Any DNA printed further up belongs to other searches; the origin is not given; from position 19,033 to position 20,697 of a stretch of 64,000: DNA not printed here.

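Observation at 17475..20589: Radical-SAM enzyme paired with a cluster-less pseudo-radical-SAM paralogue and a TetR regulator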

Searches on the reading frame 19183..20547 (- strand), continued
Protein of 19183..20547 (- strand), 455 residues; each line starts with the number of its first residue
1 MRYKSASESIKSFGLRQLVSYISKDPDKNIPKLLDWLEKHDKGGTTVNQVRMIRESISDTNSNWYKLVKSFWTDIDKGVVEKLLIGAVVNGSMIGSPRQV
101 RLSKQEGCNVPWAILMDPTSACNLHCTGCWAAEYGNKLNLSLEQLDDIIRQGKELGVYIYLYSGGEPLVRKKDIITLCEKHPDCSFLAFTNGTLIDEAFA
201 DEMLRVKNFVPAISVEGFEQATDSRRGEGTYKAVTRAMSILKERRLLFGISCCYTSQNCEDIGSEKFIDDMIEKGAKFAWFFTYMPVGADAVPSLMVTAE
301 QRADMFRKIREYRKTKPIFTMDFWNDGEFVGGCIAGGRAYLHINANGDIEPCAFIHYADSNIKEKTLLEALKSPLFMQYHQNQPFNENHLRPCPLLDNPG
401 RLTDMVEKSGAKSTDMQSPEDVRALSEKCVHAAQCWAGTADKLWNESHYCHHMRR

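Call 56: search_solved_structures(query=A2, max_evalue=0.01)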
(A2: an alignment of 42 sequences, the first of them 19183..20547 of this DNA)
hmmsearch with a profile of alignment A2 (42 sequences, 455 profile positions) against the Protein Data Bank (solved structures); distinct sequences matched with E-value up to 0.01: 11.
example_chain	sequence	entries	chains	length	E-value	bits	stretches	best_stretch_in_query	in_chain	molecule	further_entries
4k37_A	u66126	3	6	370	2.2e-11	46.4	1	111-263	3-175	Anaerobic sulfatase-maturating enzyme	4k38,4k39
4k36_A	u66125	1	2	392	2.6e-11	46.2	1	111-263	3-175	Anaerobic sulfatase-maturating enzyme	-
5v1q_A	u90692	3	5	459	8.1e-09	38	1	97-262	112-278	Radical SAM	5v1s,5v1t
6efn_A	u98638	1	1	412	4.1e-06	29.1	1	107-354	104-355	Sporulation killing factor maturation protein SkfB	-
6b4c_A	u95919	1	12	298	0.00011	24.4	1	109-240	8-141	Viperin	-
9dgw_A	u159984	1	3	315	0.00011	24.4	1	109-240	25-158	Radical SAM core domain-containing protein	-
9dfw_A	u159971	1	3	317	0.00011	24.3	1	109-240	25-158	Radical SAM core domain-containing protein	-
7n7i_A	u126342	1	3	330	0.00012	24.3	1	109-240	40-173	Viperin-like enzyme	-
7vob_C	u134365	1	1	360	0.0066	18.5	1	120-196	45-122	Cytosylglucuronate decarboxylase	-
7voc_C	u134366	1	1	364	0.0067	18.5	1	120-196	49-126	Cytosylglucuronate decarboxylase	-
8wm2_A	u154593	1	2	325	0.0071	18.4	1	116-195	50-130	Fe-S radical SAM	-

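Call 61: find_related_loci(query=A2, collection=metagenome_contigs, flank=7000)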
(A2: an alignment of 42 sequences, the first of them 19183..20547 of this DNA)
Query A2 (455 aa) in metagenome_contigs; peptide patterns used: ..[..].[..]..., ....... (x = any residue, [..] = any of these).
600 stretches matched a pattern (row limit reached: there are more); 549 encode a relative of the query (tblastn E <= 1e-3); the best 80 are kept; 80 distinct loci.
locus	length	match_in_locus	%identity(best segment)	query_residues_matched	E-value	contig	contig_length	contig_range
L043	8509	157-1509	69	5-455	0e+0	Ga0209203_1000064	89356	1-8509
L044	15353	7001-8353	69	5-455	0e+0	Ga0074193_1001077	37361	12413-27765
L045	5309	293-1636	70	8-455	0e+0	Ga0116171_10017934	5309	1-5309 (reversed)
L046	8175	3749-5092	70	8-455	0e+0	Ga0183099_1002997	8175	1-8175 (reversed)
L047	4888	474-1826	70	5-455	0e+0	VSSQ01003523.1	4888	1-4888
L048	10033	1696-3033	69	1-446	0e+0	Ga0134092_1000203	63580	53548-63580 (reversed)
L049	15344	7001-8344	69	1-448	0e+0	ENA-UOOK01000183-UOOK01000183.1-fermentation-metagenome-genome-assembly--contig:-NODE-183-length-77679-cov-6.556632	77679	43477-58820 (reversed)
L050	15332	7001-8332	69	2-445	0e+0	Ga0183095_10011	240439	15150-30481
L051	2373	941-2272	70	5-448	0e+0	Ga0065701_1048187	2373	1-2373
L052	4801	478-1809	70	5-448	0e+0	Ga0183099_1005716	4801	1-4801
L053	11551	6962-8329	68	1-455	0e+0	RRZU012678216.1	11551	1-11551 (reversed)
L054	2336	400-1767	68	1-455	0e+0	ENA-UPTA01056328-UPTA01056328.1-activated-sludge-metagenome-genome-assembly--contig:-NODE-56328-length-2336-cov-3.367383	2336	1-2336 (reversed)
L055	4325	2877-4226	68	1-450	0e+0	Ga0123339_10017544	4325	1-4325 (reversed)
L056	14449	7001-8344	69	4-450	0e+0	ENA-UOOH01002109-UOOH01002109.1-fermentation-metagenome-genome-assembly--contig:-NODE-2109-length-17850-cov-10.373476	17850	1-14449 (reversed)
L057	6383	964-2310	67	1-449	0e+0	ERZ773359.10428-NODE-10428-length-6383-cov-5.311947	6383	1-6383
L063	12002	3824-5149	69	5-445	0e+0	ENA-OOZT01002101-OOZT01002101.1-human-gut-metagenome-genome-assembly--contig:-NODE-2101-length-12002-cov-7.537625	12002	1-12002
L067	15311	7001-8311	68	13-449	0e+0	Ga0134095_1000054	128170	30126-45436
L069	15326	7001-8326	69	5-445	0e+0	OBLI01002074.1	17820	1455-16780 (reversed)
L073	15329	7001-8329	67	7-449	0e+0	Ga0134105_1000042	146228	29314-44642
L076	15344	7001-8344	68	3-450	0e+0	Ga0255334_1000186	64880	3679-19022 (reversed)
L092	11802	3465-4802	65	8-450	0e+0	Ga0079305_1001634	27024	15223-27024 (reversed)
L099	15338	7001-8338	65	5-450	0e+0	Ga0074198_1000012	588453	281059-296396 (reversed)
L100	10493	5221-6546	67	7-448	0e+0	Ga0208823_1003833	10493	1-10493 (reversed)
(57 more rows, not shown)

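Call 64: search_protein_families(library=pfam, proteins=[L067:6256-6831:+, L099:8475-9350:+, L073:8392-9546:+, L100:6774-7559:+, L046:5407-5970:+, L076:4589-5674:+, L069:11080-11847:+, L045:2730-3176:-, L067:3076-3789:-], max_evalue=0.001)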
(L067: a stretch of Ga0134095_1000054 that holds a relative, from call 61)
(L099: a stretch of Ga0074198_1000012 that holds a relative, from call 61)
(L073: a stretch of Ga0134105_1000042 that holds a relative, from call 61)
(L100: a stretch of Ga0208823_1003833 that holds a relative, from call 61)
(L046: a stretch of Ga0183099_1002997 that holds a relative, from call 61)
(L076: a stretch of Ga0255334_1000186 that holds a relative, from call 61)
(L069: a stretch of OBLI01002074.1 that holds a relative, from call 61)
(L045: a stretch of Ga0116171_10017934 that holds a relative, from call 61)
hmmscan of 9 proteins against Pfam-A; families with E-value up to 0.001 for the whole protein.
L067:6256-6831:+ (191 aa): 3 families
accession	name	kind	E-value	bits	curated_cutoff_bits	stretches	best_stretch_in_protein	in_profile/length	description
PF14278.11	TetR_C_8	-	6.2e-22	78.1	26.1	1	70-172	1-103/103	Transcriptional regulator C-terminal region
PF00440.29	TetR_N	-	8.8e-08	32.3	24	1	10-54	2-46/47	Bacterial regulatory proteins, tetR family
PF13022.12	HTH_Tnp_1_2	-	0.0004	20.9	27.9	1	15-96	17-98/122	Helix-turn-helix of insertion element transposase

L099:8475-9350:+ (291 aa): 1 family
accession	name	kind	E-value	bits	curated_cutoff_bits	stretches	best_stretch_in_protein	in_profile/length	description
PF02645.21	DegV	-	9.8e-70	235.5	27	1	6-286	3-277/280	Uncharacterised protein, DegV family COG1307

L073:8392-9546:+ (384 aa): 3 families
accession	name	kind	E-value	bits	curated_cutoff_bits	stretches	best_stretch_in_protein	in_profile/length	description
PF02773.21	S-AdoMet_synt_C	-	6.7e-61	204.7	25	1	234-372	2-138/138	S-adenosylmethionine synthetase, C-terminal domain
PF02772.21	S-AdoMet_synt_M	-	7.1e-46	155.7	29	1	115-231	2-120/120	S-adenosylmethionine synthetase, central domain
PF00438.25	S-AdoMet_synt_N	-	1.5e-40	138.1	33.1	1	3-100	2-99/99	S-adenosylmethionine synthetase, N-terminal domain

L100:6774-7559:+ (261 aa): 1 family
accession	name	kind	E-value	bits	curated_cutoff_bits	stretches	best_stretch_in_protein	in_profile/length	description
PF06541.16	ABC_trans_CmpB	-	3.2e-51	173.9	25.9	1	15-168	2-151/151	Putative ABC-transporter type IV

L046:5407-5970:+ (187 aa): 1 family
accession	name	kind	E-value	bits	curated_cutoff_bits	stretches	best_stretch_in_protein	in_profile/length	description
PF01066.26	CDP-OH_P_transf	-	7.3e-31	108.1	22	1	13-162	2-147/152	CDP-alcohol phosphatidyltransferase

L076:4589-5674:+ (361 aa): 1 family
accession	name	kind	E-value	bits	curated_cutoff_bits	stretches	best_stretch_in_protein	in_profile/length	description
PF11187.14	Mbeg1-like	-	1.8e-84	283.1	21.1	1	81-303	2-224/224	Mbeg1-like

L069:11080-11847:+ (255 aa): 1 family
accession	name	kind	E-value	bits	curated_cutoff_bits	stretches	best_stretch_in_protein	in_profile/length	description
PF09335.16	VTT_dom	-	3.1e-14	53.9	33.9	1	95-208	5-121/123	VTT domain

L045:2730-3176:- (148 aa): 3 families
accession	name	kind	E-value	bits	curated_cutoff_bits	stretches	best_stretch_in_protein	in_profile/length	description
PF23548.1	Zn_ribbon_FGT1_2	-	4.2e-06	26.7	27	1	116-141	4-27/35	FORGETTER1 second zinc ribbon domain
PF13717.11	Zn_ribbon_4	-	3.9e-05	23.9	30.3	1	115-144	3-35/36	zinc-ribbon domain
PF23547.1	Zn_ribbon_FGT1_1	-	6.8e-05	22.8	27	1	116-142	4-28/35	FORGETTER1 first zinc ribbon domain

L067:3076-3789:- (237 aa): 2 families
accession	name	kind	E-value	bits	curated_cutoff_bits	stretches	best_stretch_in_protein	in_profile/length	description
PF18481.7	DUF5616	-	9.8e-51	172.2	27.6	1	88-221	5-139/140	Domain of unknown function (DUF5616)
PF04256.18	DUF434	-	4.3e-18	65.1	27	1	25-78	1-54/56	Protein of unknown function (DUF434)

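Call 67: find_homologous_proteins(query=A5, max_evalue=1e-50)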
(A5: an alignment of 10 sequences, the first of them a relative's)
Query A5 (10 sequences) (450 aa, profile of the alignment): 8000 proteins with E <= 1e-50 among 8000 candidates; the best 120 are listed.
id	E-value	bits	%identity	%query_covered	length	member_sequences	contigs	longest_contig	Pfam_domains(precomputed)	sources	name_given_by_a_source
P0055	6.9e-289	976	77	99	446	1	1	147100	PF04055.28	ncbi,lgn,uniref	ncbi:radical SAM protein [Proteiniborus sp.]|uniref:radical SAM protein n=1 Tax=Proteiniborus sp. Ta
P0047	8.2e-289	976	76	99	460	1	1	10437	PF04055.28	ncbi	ncbi:MAG: radical SAM protein [Sedimentibacter sp.]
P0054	1.3e-288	975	77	99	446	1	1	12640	PF04055.28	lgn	-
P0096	1.5e-287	972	75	99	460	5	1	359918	PF04055.28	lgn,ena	-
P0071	6.4e-287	970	77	99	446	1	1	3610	PF13186.12,PF04055.28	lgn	-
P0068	1.2e-286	969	77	99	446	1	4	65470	PF13186.12,PF04055.28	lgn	-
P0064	1.4e-286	969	76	99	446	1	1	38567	PF04055.28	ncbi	-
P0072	2.4e-286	968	77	99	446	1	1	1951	PF13186.12,PF04055.28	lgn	-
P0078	2.6e-286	968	77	99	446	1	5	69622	PF13186.12,PF04055.28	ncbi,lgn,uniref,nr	ncbi:Radical SAM superfamily enzyme, MoaA/NifB/PqqE/SkfB family [Proteiniborus ethanoligenes]|uniref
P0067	2.8e-286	968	77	99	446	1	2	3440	PF13186.12,PF04055.28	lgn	-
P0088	5.8e-286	967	77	99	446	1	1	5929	PF13186.12,PF04055.28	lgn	-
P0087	1.9e-285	965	77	99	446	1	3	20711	PF13186.12,PF04055.28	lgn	-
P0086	4.6e-285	964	77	99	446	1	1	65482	PF13186.12,PF04055.28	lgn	-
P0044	1.3e-284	962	76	99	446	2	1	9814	PF04055.28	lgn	-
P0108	1.5e-284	962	100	100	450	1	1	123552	PF04055.28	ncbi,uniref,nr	ncbi:radical SAM protein [Paratissierella segnis]|uniref:Radical SAM protein n=1 Tax=Paratissierella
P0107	2.0e-284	961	100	100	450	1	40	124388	PF04055.28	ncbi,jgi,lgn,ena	jgi:MoaA/NifB/PqqE/SkfB family radical SAM enzyme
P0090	2.6e-284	961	84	100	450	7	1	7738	PF04055.28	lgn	-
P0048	3.3e-284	961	76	99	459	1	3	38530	PF04055.28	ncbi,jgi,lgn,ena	-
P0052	5.0e-284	960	76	99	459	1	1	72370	PF04055.28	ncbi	-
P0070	2.8e-283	958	77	99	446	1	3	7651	PF04055.28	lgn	-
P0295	6.0e-283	957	74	99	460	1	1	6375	PF04055.28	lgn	-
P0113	7.0e-283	956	75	99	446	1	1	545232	PF04055.28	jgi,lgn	-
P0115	7.5e-283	956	74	99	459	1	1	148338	PF04055.28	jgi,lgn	-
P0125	1.1e-282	956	73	99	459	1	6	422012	PF04055.28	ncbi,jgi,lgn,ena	jgi:MoaA/NifB/PqqE/SkfB family radical SAM enzyme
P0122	1.9e-282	955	73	99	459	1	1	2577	PF04055.28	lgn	-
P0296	7.7e-282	953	74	98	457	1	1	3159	PF04055.28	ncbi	ncbi:MAG: radical SAM protein [Sedimentibacter sp.]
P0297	8.0e-282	953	76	99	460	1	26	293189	PF04055.28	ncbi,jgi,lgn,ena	jgi:MoaA/NifB/PqqE/SkfB family radical SAM enzyme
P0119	1.5e-281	952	74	98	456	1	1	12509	PF04055.28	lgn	-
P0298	1.6e-281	952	73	99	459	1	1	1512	PF04055.28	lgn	-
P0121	2.0e-281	952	77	99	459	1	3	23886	PF04055.28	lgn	-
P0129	2.2e-281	951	73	98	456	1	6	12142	PF04055.28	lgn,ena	-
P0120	2.8e-281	951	75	99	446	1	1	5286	PF04055.28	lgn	-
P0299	2.9e-281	951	73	99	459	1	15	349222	PF04055.28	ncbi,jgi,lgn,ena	jgi:MoaA/NifB/PqqE/SkfB family radical SAM enzyme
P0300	5.3e-281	950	78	99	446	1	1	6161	PF04055.28,PF13353.12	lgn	-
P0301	5.3e-281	950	76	99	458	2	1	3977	PF04055.28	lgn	-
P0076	1.7e-280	948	77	98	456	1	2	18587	PF04055.28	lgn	-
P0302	2.1e-280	948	76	99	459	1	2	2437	PF04055.28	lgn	-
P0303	2.1e-280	948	75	99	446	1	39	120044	PF04055.28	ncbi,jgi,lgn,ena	jgi:MoaA/NifB/PqqE/SkfB family radical SAM enzyme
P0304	4.7e-280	947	77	99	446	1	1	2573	PF04055.28,PF13353.12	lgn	-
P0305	5.7e-280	947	76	99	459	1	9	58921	PF04055.28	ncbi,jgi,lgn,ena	-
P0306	5.7e-280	947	73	98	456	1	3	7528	PF04055.28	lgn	-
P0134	5.8e-280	947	73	98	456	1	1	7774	PF04055.28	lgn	-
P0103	6.1e-280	947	92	100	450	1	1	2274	PF04055.28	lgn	-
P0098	6.6e-280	947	93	100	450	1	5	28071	PF04055.28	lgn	-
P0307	7.5e-280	946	72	99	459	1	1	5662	PF04055.28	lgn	-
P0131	1.0e-279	946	72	99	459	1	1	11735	PF04055.28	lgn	-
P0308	1.1e-279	946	75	99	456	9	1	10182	PF04055.28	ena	-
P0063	1.4e-279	945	76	99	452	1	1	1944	PF04055.28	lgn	-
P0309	1.8e-279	945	75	99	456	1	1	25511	PF04055.28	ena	-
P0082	2.1e-279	945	74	99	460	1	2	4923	PF04055.28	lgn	-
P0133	2.3e-279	945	72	99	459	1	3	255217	PF04055.28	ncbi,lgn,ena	-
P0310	2.6e-279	945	75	99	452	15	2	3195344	PF04055.28,PF13353.12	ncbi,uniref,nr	ncbi:Radical SAM superfamily enzyme, MoaA/NifB/PqqE/SkfB family [Tissierella praeacuta DSM 18095]|un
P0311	3.3e-279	944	75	99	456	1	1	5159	PF04055.28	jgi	-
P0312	4.1e-279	944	76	99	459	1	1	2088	PF04055.28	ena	-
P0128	4.3e-279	944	77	99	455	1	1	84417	PF04055.28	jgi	-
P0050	4.3e-279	944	75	99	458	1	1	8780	PF04055.28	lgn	-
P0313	5.1e-279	944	75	99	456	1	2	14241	PF04055.28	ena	-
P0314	6.2e-279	943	75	99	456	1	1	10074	PF04055.28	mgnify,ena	mgnify:FL=1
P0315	7.6e-279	943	75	100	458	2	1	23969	PF04055.28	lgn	-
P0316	7.9e-279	943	78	98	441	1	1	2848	PF04055.28,PF13353.12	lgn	-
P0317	9.0e-279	943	74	99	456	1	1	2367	PF04055.28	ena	-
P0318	1.0e-278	943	76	99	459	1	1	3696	PF04055.28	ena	-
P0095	1.1e-278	943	77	99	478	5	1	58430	PF04055.28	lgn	-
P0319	1.2e-278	942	74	99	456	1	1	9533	PF04055.28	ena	-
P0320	1.3e-278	942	75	99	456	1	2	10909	PF04055.28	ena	-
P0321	1.6e-278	942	74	99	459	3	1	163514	PF04055.28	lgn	-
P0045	1.8e-278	942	76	99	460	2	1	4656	PF04055.28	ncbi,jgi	-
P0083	2.8e-278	941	74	99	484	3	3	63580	PF04055.28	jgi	-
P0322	3.1e-278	941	75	99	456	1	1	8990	PF04055.28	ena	-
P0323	6.7e-278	940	76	99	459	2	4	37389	PF04055.28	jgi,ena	-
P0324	2.3e-277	938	74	99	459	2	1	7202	PF04055.28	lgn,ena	-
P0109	2.4e-277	938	74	99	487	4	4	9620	PF04055.28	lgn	-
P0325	5.6e-277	937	74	99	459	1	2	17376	PF04055.28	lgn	-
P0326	6.7e-277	937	76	99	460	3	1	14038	PF04055.28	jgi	-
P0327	7.9e-277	936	74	99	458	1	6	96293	PF04055.28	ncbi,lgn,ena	-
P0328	9.3e-277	936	73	99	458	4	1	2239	PF04055.28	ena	-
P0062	9.3e-277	936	75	100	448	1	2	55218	PF04055.28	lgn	-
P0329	1.6e-276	935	75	99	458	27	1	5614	PF04055.28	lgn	-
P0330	1.7e-276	935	74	99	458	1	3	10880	PF04055.28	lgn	-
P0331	1.8e-276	935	74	99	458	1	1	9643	PF04055.28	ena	-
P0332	2.4e-276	935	74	99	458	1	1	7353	PF04055.28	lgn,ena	-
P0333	2.8e-276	935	74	99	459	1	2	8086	PF04055.28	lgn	-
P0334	3.0e-276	935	74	99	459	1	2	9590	PF04055.28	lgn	-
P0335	3.0e-276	935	73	98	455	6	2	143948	PF04055.28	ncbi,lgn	-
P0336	4.3e-276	934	73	99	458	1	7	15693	PF04055.28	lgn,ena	-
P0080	4.3e-276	934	75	99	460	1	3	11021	PF04055.28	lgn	-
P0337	6.4e-276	933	74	99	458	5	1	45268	PF04055.28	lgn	-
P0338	6.6e-276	933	76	99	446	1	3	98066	PF04055.28,PF13353.12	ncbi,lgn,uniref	ncbi:radical SAM protein [Tissierella praeacuta]|uniref:radical SAM protein n=1 Tax=Tissierella prae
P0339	1.0e-275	933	73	100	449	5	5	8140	PF04055.28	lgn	-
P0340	2.2e-275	932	73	99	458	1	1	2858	PF04055.28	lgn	-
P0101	3.0e-275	931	75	99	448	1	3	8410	PF04055.28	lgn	-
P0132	3.4e-275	931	73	99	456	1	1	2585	PF04055.28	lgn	-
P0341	4.5e-275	931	74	99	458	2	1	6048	PF04055.28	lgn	-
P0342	8.9e-275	930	73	99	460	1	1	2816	PF04055.28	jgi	-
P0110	2.3e-274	928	75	99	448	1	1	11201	PF04055.28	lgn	-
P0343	4.1e-274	927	74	99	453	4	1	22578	PF04055.28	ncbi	-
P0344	1.0e-273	926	74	99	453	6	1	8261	PF04055.28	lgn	-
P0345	1.1e-273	926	73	99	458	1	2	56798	PF04055.28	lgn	-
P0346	4.4e-273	924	78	98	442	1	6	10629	PF04055.28,PF13353.12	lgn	-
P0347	4.8e-273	924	72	99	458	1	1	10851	PF04055.28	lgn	-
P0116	8.2e-273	923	74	99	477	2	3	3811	PF04055.28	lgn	-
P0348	3.2e-272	921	73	99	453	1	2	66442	PF04055.28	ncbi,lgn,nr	ncbi:MAG: radical SAM protein [Tissierellia bacterium]|nr:radical SAM protein [Tissierellia bacteriu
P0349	3.5e-272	921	74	99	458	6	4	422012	PF04055.28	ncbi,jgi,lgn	-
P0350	5.6e-272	920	74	99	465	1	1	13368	PF04055.28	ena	-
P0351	6.7e-272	920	73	99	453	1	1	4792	PF04055.28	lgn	-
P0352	1.2e-271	919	74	98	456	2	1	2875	PF04055.28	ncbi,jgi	-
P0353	1.2e-271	919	73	99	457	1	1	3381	PF04055.28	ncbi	-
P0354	1.3e-271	919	74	99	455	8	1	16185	PF04055.28,PF13353.12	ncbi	-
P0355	2.0e-271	919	76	99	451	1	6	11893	PF04055.28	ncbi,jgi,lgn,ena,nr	ncbi:MAG: radical SAM protein [Clostridiales bacterium]|nr:radical SAM protein [Clostridiales bacter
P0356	2.8e-271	918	76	99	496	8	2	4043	PF04055.28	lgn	-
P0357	3.5e-271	918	75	99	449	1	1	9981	PF04055.28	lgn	-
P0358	4.7e-271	917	73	99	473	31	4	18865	PF04055.28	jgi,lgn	-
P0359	8.1e-271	917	72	99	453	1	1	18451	PF04055.28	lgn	-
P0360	2.6e-270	915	73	99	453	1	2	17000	PF04055.28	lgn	-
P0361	3.0e-270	915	74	100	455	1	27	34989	PF04055.28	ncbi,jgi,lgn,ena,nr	ncbi:MAG TPA: radical SAM protein [Clostridiales bacterium]|nr:radical SAM protein [Clostridiales ba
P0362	7.5e-270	913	73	99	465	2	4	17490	PF04055.28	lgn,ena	-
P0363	8.2e-270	913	74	100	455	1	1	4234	PF04055.28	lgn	-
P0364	1.8e-269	912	73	99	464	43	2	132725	PF04055.28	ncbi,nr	ncbi:radical SAM protein [Tissierella creatinini]|nr:radical SAM protein [Tissierella creatinini] TJ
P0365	2.0e-269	912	74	98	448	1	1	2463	PF04055.28,PF13353.12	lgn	-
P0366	3.5e-269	911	71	100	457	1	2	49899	PF04055.28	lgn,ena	-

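Call 77: search_protein_families(library=ncbifam, proteins=[L056:5171-5734:+, L067:6256-6828:+, L050:6263-6826:+, L063:3072-3617:+, L092:2737-3303:+], max_evalue=0.00001)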
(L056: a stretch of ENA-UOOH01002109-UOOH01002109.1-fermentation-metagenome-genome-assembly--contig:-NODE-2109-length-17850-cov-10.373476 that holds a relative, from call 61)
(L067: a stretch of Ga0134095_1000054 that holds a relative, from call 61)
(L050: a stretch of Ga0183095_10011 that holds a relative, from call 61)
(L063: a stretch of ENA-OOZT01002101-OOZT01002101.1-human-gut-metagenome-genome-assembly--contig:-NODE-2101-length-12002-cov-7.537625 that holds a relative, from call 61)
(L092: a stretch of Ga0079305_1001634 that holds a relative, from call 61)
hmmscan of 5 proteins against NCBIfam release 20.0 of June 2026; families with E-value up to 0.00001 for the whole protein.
L056:5171-5734:+ (188 aa): 1 family
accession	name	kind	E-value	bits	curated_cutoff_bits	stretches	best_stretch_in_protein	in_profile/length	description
TIGR02366.1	DHAK_reg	equivalog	9.3e-33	113.7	129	1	4-150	1-154/176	dihydroxyacetone kinase transcriptional activator DhaS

L067:6256-6828:+ (191 aa): 3 families
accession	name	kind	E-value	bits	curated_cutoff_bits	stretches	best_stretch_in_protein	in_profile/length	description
TIGR02366.1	DHAK_reg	equivalog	4e-27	95.3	129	1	4-157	3-159/176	dihydroxyacetone kinase transcriptional activator DhaS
NF051852.1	efflux_TF_MtrR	exception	6.3e-08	32.6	280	1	2-108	8-110/205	multidrug efflux system transcriptional repressor MtrR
NF010319.1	PRK13756.1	equivalog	8.4e-07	29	265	1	4-78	2-79/199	tetracycline resistance transcriptional repressor TetR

L050:6263-6826:+ (188 aa): 1 family
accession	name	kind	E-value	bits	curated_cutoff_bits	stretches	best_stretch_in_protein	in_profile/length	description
TIGR02366.1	DHAK_reg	equivalog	2e-23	83.3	129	1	6-156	3-155/176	dihydroxyacetone kinase transcriptional activator DhaS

L063:3072-3617:+ (182 aa): 1 family
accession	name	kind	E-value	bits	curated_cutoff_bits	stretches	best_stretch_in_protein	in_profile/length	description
TIGR02366.1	DHAK_reg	equivalog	6.5e-15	55.6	129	1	3-160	2-162/176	dihydroxyacetone kinase transcriptional activator DhaS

L092:2737-3303:+ (189 aa): 1 family
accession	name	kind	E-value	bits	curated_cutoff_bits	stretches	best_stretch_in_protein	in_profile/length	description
TIGR02366.1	DHAK_reg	equivalog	2.6e-30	105.7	129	1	5-161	1-160/176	dihydroxyacetone kinase transcriptional activator DhaS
